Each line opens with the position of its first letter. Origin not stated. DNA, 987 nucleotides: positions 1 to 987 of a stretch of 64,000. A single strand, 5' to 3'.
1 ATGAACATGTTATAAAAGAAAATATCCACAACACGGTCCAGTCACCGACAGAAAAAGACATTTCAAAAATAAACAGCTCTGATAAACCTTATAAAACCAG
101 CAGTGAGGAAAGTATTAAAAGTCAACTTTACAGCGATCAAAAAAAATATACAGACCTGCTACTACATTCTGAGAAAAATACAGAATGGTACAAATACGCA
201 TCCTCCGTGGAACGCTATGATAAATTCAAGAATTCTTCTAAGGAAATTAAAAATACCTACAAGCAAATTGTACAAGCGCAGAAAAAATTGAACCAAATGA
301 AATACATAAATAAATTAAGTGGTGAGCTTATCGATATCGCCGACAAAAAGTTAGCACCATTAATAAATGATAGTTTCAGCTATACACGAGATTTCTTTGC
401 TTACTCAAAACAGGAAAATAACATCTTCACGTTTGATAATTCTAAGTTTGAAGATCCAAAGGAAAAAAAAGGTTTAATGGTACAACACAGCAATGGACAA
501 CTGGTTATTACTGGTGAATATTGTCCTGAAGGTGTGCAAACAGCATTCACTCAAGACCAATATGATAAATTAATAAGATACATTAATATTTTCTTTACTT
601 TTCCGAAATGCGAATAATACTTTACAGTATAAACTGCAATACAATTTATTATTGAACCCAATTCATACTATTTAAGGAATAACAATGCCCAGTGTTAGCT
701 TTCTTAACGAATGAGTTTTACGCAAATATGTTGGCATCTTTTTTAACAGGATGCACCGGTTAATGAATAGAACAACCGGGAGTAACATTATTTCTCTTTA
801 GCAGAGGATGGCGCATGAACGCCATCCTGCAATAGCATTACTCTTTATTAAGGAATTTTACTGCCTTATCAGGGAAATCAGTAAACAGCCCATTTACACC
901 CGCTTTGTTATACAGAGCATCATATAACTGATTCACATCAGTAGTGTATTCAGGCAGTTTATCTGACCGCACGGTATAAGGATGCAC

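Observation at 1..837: AT-rich unknown gene at the 5' edge, downstream of glpQ, that looks foreign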

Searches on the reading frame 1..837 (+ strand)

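Call 11: search_protein_families(proteins=[L001:14547-15614:+], library=ncbifam, max_evalue=1)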
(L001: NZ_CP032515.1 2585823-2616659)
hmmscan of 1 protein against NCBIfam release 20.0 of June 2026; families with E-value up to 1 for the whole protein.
L001:14547-15614:+ (356 aa): 0 families

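Call 15: profile_search(protein=L001:14547-15614:+)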
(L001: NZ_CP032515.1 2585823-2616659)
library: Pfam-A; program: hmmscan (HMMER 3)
A. the first sequence (356 residues): domains with independent E <= 10: 1; with E <= 0.001: 0
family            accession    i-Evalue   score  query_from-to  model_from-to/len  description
Val_tRNA-synt_C   PF10458.14        0.2    12.4     231-269        10-48/66  Valyl tRNA synthetase tRNA binding arm
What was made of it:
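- On Any Pfam / NCBIfam / PHROG family or solved structure: Best Pfam i-Evalue is 0.2 (call 15).
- Tried and rejected: Pfam: best hit Val_tRNA-synt_C, i-Evalue 0.2, treated as noise (call 15).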

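Call 18: search_protein_families(proteins=[L001:14547-15614:+], library=padloc, max_evalue=1)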
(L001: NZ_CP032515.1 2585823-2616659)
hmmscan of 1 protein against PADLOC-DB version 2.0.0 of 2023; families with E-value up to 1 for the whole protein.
L001:14547-15614:+ (356 aa): 0 families
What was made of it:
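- On Anti-phage defence system: 0 PADLOC families at E<=1 (call 18).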

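Call 19: search_protein_families(proteins=[L001:14547-15614:+], library=phrogs, max_evalue=1)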
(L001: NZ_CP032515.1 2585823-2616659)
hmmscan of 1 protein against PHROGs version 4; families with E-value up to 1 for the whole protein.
L001:14547-15614:+ (356 aa): 0 families
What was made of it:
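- On Any Pfam / NCBIfam / PHROG family or solved structure: NCBIfam gave 0 (call 11) and PHROGs 0 (call 19).
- There are 0 PADLOC and 0 PHROG matches (calls 18, 19).
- Tried and rejected: NCBIfam (call 11), PADLOC (call 18) and PHROGs (call 19): no families.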

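Call 20: find_homologous_proteins(query=L001:14547-15614:+)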
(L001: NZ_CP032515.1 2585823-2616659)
Query L001:14547-15614:+ (356 aa): 23 proteins with E <= 0.001 among 1571 candidates.
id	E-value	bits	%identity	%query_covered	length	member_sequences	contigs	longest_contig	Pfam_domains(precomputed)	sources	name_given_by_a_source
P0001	2.6e-230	781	100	100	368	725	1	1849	-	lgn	-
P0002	8.4e-215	730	94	100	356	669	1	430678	-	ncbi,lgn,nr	ncbi:TPA: hypothetical protein P7B10_000075 [Escherichia coli]|nr:hypothetical protein [Escherichia 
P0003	8.6e-213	724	93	100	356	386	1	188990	-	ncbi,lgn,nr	ncbi:hypothetical protein MO083_000668 [Escherichia coli]|nr:hypothetical protein [Escherichia coli]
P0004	1.7e-212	723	94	100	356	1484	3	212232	-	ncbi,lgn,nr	ncbi:hypothetical protein GW236_00440 [Escherichia coli]|nr:hypothetical protein [Escherichia coli] 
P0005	3.7e-203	692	88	100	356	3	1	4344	-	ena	-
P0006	4.8e-200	682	88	100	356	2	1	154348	-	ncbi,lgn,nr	ncbi:TPA: hypothetical protein GFY00_04085 [Escherichia coli]|nr:hypothetical protein [Escherichia c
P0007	1.7e-197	673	86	100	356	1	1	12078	-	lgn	-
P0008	1.2e-185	634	86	95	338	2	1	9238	-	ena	-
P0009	7.5e-176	602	91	87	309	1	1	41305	-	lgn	-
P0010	2.1e-173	594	90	87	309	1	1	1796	-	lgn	-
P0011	2.0e-156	538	86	81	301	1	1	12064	-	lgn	-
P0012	5.8e-143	494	86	76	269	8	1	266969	-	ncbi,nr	ncbi:hypothetical protein KUS44_001150, partial [Escherichia coli]|nr:hypothetical protein [Escheric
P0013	4.5e-137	475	85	73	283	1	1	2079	-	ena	-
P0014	3.9e-136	472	85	74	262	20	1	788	-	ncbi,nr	ncbi:TPA: hypothetical protein L7202_004888, partial [Escherichia coli]|nr:hypothetical protein [Esc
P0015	2.6e-130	453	100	60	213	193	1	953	-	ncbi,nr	ncbi:TPA: hypothetical protein PJG60_004986, partial [Escherichia coli]|nr:hypothetical protein [Esc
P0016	1.6e-122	427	100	56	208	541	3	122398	-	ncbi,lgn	-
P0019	2.0e-118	414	83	65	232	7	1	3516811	-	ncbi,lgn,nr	ncbi:hypothetical protein ERFG_01085 [Escherichia coli TW10509]|nr:hypothetical protein ERFG_01085 [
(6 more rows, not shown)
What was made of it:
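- Orphan status: all hits in 5.8 billion proteins are at least 83% identical E. coli sequences (call 20).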

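Call 21: search_solved_structures(query=L001:14547-15614:+, max_evalue=10)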
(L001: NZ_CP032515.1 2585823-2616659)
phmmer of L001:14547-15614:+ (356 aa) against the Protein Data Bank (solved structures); distinct sequences matched with E-value up to 10: 2.
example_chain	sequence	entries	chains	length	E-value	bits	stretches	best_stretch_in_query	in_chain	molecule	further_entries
5hx2_F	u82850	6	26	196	0.3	13.5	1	177-257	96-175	Baseplate wedge protein gp53 | gp53, baseplate wedge protein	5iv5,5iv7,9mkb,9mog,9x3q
9tz5_k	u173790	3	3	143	1.4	11.4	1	238-290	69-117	Large ribosomal subunit protein uL15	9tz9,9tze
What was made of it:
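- On Any Pfam / NCBIfam / PHROG family or solved structure: Best PDB sequence E-value is 0.3 (call 21).
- No enzymatic or nucleotide-binding domain was found (calls 11, 15, 21).
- Tried and rejected: PDB sequence search: best E-value 0.3 (call 21).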

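Call 31: predict_structure(alignment_id=A3)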
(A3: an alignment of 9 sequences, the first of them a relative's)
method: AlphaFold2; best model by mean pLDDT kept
length: 356 residues; sequences in the alignment: 9
mean_pLDDT: 45.6   pTM: 0.29
mean pLDDT of the five models: 45.6, 42.6, 41.2, 40.9, 37.0
residues with pLDDT >= 90: 0; 70-90: 38; 50-70: 86; < 50: 232
segments of 3 or more residues with pLDDT < 50: 1-87, 102-108, 158-185, 208-211, 253-356
pLDDT, mean of each block of 10 residues (from residue 1): 31 24 28 36 37 40 40 36 51 64 49 73 73 75 74 55 29 30 50 68 55 55 58 60 54 40 34 29 31 30 38 39 41 43 40 25
secondary structure, 60 per line:
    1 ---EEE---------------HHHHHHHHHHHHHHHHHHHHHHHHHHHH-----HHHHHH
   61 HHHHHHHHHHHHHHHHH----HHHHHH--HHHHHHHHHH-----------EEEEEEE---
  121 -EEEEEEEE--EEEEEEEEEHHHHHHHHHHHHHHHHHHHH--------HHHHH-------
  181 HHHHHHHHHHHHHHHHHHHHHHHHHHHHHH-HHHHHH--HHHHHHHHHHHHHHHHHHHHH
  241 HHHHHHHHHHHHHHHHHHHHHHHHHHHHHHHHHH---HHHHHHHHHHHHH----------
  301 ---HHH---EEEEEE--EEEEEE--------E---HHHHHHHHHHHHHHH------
elements in order: E4-6 H22-49 H55-77 H82-87 H90-99 E111-117 E122-129 E132-140 H141-160 H169-173 H181-210 H212-217 H220-274 H278-290 E310-315 E318-323 H336-350
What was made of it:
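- Long helices are predicted (call 31).
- Tried and rejected: AlphaFold2 on a 9-sequence alignment gave pLDDT 45.6 (call 31).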

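Call 32: search_protein_representatives(alignment_id=A3)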
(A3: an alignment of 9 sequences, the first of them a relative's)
Query: 9 sequences, 356 profile positions. Proteins with E-value up to 0.001 (for the whole library): 14; up to 1e-10: 11; up to 1e-30: 7. The best 14 are listed.
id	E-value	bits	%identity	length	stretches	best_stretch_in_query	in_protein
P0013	1.5e-160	550.5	-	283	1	1-259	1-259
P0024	1.4e-53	198.7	-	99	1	1-94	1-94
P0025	4.3e-49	184.0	-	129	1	125-238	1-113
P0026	2.5e-39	151.8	-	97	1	221-294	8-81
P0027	2.6e-35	138.6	-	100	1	239-309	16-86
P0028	2.1e-32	129.0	-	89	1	1-68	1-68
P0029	2.0e-31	125.8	-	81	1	299-356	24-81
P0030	1.9e-28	116.0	-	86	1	1-80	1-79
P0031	2.5e-27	112.4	-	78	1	91-147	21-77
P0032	2.0e-19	86.3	-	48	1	222-267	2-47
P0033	6.4e-18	81.4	-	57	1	1-45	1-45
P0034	2.1e-10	56.7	-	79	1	8-46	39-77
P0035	1.7e-07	47.1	-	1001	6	102-140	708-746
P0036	6.3e-05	38.7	-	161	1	86-219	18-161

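Call 34: list_cluster_members(proteins=[P0004, L001:14547-15614:+, L001:14237-14365:+])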
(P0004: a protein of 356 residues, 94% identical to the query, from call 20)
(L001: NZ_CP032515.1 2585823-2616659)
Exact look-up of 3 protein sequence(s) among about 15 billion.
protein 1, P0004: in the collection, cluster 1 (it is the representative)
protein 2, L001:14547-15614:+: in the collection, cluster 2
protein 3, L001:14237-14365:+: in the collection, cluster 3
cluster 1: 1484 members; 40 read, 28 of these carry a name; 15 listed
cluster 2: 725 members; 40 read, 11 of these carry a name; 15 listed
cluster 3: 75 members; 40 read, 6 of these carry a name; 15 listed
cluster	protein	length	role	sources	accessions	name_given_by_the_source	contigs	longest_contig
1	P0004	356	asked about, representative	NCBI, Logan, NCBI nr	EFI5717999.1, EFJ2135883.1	hypothetical protein GW236_00440 [Escherichia coli] | hypothetical protein [Escherichia coli]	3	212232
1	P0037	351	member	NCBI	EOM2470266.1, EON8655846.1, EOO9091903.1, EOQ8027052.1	TPA: hypothetical protein ACWAGJ_002169 [Escherichia coli]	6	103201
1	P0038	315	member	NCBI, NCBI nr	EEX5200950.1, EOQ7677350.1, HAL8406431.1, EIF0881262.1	hypothetical protein D0543_000620, partial [Escherichia coli] | hypothetical protein [Escherichia coli]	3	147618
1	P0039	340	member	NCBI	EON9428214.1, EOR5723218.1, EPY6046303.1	hypothetical protein CPN29_RS15470, partial [Escherichia coli]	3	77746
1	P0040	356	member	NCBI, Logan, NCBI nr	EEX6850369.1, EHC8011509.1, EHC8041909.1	hypothetical protein JR416_002598 [Escherichia coli] | hypothetical protein [Escherichia coli]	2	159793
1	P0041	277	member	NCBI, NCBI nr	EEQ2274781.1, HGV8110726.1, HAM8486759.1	TPA: hypothetical protein HHT23_RS10675, partial [Escherichia coli] | hypothetical protein [Escherichia coli]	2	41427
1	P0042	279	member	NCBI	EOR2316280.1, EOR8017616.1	hypothetical protein FV510_RS23745, partial [Escherichia coli]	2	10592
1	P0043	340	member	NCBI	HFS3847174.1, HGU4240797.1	TPA: hypothetical protein ACHYZO_004661, partial [Escherichia coli]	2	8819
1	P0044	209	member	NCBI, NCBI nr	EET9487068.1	hypothetical protein FAX00_005299, partial [Escherichia coli] | hypothetical protein [Escherichia coli]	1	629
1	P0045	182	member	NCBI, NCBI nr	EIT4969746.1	hypothetical protein L2H77_003632, partial [Escherichia coli] | hypothetical protein [Escherichia coli]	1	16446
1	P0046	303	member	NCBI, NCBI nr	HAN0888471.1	TPA: hypothetical protein IEG31_004507, partial [Escherichia coli] | hypothetical protein [Escherichia coli]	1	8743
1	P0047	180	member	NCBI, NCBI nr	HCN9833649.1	TPA: hypothetical protein N7A52_004874, partial [Escherichia coli] | hypothetical protein [Escherichia coli]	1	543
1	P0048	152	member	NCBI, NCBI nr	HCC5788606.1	TPA: hypothetical protein M5815_004786, partial [Escherichia coli] | hypothetical protein [Escherichia coli]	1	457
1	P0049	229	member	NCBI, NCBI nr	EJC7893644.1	hypothetical protein M0Q07_004933, partial [Escherichia coli] | hypothetical protein [Escherichia coli]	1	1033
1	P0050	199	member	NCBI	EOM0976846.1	hypothetical protein IMN40_005382, partial [Escherichia coli]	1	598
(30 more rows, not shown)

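Call 36: find_encoding_contigs(protein=P0006, flank=6000, max_places=2)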
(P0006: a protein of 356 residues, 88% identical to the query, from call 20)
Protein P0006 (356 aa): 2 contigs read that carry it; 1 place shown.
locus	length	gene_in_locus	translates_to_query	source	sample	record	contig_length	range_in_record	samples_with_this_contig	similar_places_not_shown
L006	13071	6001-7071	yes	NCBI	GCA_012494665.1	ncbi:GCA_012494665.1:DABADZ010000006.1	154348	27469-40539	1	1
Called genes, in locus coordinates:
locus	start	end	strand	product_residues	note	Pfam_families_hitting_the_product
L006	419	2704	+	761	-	PF03477:ATP-cone, PF00317:Ribonuc_red_lgN, PF02867:Ribonuc_red_lgC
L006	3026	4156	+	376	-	PF00268:Ribonuc_red_sm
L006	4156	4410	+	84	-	PF00111:Fer2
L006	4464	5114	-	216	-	PF06293:Kdo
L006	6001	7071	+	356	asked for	-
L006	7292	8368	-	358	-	PF03009:GDPD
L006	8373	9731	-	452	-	PF07690:MFS_1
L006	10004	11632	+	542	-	PF00890:FAD_binding_2 (faint), PF01266:DAO, PF01494:FAD_binding_3 (faint), PF12831:FAD_oxidored (faint), PF04324:Fer2_BFD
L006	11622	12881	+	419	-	PF00890:FAD_binding_2, PF01266:DAO (faint)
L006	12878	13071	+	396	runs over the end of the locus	PF00037:Fer4 (faint), PF12838:Fer4_7 (weak), PF13183:Fer4_8, PF13534:Fer4_17 (weak), PF02754:CCG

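Call 37: find_encoding_contigs(protein=P0007, flank=6000, max_places=2)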
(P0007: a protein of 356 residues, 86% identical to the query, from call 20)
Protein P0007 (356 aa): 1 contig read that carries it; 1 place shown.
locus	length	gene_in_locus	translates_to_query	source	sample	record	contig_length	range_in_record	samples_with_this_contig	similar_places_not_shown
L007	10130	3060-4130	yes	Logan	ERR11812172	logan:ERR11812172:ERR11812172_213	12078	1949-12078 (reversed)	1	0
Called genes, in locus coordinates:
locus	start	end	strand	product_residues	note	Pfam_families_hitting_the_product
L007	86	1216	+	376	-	PF00268:Ribonuc_red_sm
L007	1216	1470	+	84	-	PF00111:Fer2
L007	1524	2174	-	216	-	PF06293:Kdo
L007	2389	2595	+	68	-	-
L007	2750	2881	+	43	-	-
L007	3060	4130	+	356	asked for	-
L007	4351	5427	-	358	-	PF03009:GDPD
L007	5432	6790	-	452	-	PF07690:MFS_1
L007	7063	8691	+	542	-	PF00890:FAD_binding_2 (faint), PF01266:DAO, PF01494:FAD_binding_3 (faint), PF12831:FAD_oxidored (faint), PF04324:Fer2_BFD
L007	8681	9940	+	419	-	PF00890:FAD_binding_2, PF01266:DAO (faint)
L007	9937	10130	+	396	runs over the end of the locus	PF00037:Fer4 (faint), PF12838:Fer4_7 (weak), PF13183:Fer4_8, PF13534:Fer4_17 (weak), PF02754:CCG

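Call 38: find_encoding_contigs(protein=P0019, flank=6000, max_places=2)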
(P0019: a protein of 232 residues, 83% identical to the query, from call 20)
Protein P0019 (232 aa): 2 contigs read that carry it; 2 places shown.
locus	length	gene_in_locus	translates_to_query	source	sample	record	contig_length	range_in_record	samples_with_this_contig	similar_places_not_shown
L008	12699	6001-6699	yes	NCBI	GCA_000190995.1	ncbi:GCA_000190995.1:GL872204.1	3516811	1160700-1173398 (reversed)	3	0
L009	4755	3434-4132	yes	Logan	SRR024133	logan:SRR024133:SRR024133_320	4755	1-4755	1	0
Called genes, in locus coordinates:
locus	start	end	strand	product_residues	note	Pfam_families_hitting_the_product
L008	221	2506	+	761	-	PF03477:ATP-cone, PF00317:Ribonuc_red_lgN, PF02867:Ribonuc_red_lgC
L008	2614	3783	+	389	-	PF00268:Ribonuc_red_sm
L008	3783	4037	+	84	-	PF00111:Fer2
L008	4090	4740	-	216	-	PF06293:Kdo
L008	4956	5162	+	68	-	-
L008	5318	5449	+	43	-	-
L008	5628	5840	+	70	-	-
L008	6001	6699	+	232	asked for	-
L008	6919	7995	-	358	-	PF03009:GDPD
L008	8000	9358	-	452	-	PF07690:MFS_1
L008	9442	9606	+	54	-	-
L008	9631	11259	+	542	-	PF00890:FAD_binding_2 (faint), PF01266:DAO, PF01494:FAD_binding_3 (faint), PF12831:FAD_oxidored (faint), PF04324:Fer2_BFD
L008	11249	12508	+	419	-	PF00890:FAD_binding_2, PF01266:DAO (faint)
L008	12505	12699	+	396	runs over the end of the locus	PF00037:Fer4 (faint), PF12838:Fer4_7 (weak), PF13183:Fer4_8, PF13237:Fer4_10 (faint), PF13534:Fer4_17 (weak), PF02754:CCG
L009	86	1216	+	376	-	PF00268:Ribonuc_red_sm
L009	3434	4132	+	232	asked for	-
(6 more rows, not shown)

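Call 43: find_related_loci(query=A3, collection=genome_contigs, flank=6000)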
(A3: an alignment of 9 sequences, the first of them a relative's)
Query A3 (356 aa) in genome_contigs; peptide patterns used: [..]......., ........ (x = any residue, [..] = any of these).
38 stretches matched a pattern; 1 encode a relative of the query (tblastn E <= 1e-3); 1 distinct loci.
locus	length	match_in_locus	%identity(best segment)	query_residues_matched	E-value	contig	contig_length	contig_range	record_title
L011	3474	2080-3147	100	1-356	0e+0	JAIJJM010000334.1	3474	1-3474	MAG: Collinsella sp. isolate Map_57_008 contig_100_3831, whole genome shotgun sequence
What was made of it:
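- A scan of 100,044 species genomes found one hit, a 100% identical 3.5-kb contig in a 'Collinsella' MAG, which is evident contamination (call 43).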
